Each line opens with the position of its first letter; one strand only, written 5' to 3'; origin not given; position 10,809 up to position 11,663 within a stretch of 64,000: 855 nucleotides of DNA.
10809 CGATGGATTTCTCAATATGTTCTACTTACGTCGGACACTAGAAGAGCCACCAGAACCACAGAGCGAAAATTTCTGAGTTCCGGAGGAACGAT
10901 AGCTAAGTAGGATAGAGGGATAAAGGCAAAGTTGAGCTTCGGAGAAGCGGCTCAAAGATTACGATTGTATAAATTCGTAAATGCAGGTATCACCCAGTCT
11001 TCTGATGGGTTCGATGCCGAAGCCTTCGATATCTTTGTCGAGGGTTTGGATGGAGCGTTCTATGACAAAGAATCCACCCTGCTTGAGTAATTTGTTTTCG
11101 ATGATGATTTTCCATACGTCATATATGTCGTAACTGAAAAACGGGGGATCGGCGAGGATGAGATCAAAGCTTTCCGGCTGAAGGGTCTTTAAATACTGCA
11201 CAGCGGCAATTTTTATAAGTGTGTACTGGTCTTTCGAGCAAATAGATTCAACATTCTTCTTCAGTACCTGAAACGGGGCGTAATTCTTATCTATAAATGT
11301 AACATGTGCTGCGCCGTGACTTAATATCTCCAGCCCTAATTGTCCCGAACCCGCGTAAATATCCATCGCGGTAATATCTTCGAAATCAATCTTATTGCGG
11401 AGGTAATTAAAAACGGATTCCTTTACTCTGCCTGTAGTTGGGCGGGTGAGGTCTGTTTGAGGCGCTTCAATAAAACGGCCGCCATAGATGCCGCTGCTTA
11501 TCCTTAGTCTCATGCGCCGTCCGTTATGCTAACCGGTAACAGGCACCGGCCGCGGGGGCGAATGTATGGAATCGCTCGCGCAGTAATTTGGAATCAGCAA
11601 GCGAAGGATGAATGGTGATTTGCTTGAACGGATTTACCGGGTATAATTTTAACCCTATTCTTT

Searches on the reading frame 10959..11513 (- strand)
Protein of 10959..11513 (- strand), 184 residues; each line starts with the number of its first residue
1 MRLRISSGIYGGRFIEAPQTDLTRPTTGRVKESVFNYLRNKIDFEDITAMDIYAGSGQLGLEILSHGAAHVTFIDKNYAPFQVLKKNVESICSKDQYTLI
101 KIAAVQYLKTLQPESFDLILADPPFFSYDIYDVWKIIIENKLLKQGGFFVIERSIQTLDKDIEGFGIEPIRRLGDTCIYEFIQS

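Call 7: search_protein_families(library=pfam, proteins=[window:10959-11513:-], max_evalue=0.001)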
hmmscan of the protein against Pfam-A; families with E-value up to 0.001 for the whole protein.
window:10959-11513:- (184 aa): 3 families
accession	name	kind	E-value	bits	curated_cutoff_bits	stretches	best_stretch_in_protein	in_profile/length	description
PF03602.21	Cons_hypoth95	-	2.6e-37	128.7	24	1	3-179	1-179/182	Conserved hypothetical protein 95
PF05175.20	MTS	-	8.6e-09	35.7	23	1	48-151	34-139/170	Methyltransferase small domain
PF13847.12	Methyltransf_31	-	0.00051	20.2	27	1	46-154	4-112/145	Methyltransferase domain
